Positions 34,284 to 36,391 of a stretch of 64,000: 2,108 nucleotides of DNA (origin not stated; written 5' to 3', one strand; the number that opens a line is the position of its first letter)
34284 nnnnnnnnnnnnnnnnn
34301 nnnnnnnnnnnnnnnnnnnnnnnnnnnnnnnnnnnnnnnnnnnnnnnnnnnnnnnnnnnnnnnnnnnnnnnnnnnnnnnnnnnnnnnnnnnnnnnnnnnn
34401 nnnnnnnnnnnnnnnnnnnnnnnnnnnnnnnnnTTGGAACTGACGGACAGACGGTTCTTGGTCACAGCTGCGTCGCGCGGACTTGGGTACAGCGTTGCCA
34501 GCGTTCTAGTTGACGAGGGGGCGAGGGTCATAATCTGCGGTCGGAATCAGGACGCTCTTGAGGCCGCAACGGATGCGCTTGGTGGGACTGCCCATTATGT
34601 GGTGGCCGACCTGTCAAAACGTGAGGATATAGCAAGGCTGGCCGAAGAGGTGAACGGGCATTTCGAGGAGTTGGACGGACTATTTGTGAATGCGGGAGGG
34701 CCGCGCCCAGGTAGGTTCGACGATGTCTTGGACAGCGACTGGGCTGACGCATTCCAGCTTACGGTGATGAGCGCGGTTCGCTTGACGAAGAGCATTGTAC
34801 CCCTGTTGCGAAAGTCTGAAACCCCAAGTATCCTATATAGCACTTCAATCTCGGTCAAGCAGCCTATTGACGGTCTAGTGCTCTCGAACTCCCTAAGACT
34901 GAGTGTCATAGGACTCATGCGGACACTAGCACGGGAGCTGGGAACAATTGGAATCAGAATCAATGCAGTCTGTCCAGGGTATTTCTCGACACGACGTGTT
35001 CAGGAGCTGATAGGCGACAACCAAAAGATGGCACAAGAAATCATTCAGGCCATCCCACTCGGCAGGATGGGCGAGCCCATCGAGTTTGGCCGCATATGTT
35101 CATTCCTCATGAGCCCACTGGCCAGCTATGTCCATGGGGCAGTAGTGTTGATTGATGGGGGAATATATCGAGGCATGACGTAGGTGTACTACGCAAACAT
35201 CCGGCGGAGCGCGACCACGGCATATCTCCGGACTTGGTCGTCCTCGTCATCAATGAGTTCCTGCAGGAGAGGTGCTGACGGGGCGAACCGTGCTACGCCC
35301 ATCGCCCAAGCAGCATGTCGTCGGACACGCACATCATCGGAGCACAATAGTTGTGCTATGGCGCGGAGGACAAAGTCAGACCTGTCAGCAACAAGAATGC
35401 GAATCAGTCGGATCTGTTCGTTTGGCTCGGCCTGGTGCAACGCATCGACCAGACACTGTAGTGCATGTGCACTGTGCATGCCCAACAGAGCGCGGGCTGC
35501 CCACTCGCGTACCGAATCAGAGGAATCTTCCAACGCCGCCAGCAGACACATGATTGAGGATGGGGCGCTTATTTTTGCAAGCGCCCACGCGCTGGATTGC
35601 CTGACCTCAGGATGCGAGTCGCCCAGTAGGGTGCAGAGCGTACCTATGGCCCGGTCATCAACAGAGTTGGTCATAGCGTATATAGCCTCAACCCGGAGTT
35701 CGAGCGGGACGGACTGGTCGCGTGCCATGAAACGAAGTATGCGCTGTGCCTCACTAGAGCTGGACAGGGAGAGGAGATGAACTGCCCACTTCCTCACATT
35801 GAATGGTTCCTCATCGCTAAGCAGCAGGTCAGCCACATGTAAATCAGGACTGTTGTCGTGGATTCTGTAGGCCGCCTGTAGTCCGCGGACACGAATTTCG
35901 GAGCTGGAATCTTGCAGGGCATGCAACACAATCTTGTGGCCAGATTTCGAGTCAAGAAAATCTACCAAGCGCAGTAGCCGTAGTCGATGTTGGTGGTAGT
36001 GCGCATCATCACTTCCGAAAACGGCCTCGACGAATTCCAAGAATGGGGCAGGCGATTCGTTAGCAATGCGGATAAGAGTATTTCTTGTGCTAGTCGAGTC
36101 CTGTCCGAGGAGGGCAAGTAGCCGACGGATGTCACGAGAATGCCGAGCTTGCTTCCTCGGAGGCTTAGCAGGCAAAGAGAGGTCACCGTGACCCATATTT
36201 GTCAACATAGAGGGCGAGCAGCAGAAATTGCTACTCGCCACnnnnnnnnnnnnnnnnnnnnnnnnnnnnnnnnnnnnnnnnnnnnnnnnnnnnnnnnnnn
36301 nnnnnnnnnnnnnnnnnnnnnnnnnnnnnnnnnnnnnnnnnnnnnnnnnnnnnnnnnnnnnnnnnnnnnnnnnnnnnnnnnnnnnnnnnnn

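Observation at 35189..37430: Membrane-anchored protein with about 30 perfect PGGGP/PGGGA repeats, co-oriented with a HEAT-repeat protein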

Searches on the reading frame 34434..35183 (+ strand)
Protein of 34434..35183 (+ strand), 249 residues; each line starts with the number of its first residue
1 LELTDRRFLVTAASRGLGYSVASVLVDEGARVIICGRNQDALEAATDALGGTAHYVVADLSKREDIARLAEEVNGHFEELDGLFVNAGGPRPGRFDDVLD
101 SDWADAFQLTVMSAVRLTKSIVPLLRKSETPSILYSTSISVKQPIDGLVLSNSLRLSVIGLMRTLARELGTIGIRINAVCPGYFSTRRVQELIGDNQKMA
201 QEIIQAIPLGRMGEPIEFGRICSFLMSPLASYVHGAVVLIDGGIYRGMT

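Call 6: search_protein_families(library=pfam, proteins=[window:34434-35183:+], max_evalue=0.1)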
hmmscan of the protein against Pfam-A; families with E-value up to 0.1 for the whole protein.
window:34434-35183:+ (249 aa): 6 families
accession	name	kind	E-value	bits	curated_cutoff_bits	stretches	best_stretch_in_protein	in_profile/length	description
PF13561.12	adh_short_C2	-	5.4e-49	167.3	27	1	12-244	3-235/236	Enoyl-(Acyl carrier protein) reductase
PF00106.31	adh_short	-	1.7e-37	129.3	26.6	1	9-192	4-190/195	short chain dehydrogenase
PF08659.16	KR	-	5.4e-10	39.9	22.6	1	8-120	3-122/180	KR domain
PF23441.1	SDR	-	0.00013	21.9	27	1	111-245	123-256/258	SDR-like rossmann domain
PF08643.16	DUF1776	-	0.022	14.6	25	1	96-184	109-199/294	Fungal family of unknown function (DUF1776)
PF02737.24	3HCDH_N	-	0.057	13.8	22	1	17-74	10-68/180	3-hydroxyacyl-CoA dehydrogenase, NAD binding domain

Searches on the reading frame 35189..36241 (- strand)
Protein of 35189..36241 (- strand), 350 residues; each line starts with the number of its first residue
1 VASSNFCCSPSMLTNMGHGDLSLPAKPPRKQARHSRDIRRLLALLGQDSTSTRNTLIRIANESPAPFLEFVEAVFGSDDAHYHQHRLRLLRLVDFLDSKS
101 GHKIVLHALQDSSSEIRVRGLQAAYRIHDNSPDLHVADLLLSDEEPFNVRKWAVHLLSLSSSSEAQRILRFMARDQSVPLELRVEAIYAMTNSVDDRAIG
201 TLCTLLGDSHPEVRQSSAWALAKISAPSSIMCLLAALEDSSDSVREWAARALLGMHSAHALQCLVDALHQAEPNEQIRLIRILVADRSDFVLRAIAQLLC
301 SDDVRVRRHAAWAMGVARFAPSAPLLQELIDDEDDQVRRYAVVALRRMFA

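Call 6: search_protein_families(library=pfam, proteins=[window:35189-36241:-], max_evalue=0.1)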
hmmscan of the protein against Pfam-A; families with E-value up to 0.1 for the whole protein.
window:35189-36241:- (350 aa): 10 families
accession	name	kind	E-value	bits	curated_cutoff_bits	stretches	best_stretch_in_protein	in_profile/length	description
PF13646.12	HEAT_2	-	1.2e-26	93.3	27.7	3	181-252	15-87/88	HEAT repeats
PF02985.28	HEAT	-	1.7e-19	68.5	23.5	2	200-225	3-28/31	HEAT repeat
PF13513.12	HEAT_EZ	-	2e-15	57.3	27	2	305-348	2-55/55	HEAT-like repeat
PF00514.29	Arm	-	2.8e-09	37.1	20.6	2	195-226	10-41/41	Armadillo/beta-catenin-like repeat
PF03130.22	HEAT_PBS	-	2e-06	28.2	20.9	0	213-239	1-27/27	PBS lyase HEAT-like repeat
PF12717.13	Cnd1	-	6.8e-05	23.4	26.4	0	193-256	17-86/162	non-SMC mitotic condensation complex subunit 1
PF08713.17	DNA_alkylation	-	0.00036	20.7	21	1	213-299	94-179/213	DNA alkylation repair enzyme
PF25786.1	HEAT_GCN1_C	-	0.003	18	27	0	103-132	70-99/151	GCN1-like, C-terminal HEAT repeats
PF01602.26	Adaptin_N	-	0.0079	15.2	37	0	108-269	122-275/524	Adaptin N terminal region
PF03810.25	IBN_N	-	0.05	14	21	0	325-347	18-41/73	Importin-beta N-terminal domain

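Call 7: search_protein_families(library=ncbifam, proteins=[window:35189-36241:-], max_evalue=0.1)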
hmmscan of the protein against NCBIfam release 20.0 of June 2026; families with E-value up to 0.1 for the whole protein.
window:35189-36241:- (350 aa): 7 families
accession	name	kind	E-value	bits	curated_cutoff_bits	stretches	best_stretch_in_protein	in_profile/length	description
NF007244.0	PRK09687.1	equivalog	5.3e-11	42.3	275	2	212-332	144-268/285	putative lyase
NF010374.0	PRK13800.1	equivalog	8e-11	40.9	1196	1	93-252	736-895/898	fumarate reductase/succinate dehydrogenase flavoprotein subunit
NF058515.1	phyc_lyase_CpcF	equivalog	6.2e-07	29.2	220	1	184-269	17-101/200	C-phycocyanin alpha-cysteine-84 phycocyanobilin lyase subunit CpcF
TIGR02270.1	TIGR02270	subfamily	7.3e-07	28.5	206.8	2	233-346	59-172/410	TIGR02270 family protein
NF045915.1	PhycobilmeDegNblB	equivalog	7.5e-07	28.9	300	0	183-248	147-212/214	phycobilisome degradation protein NblB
NF058502.1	phyc_lyase_CpcE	equivalog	5.5e-06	26.1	330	1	213-277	58-122/260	C-phycocyanin alpha-cysteine-84 phycocyanobilin lyase subunit CpcE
NF045662.1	DVU0298_fam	equivalog_domain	7.5e-06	25.7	75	0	198-251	146-198/213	DVU0298 family protein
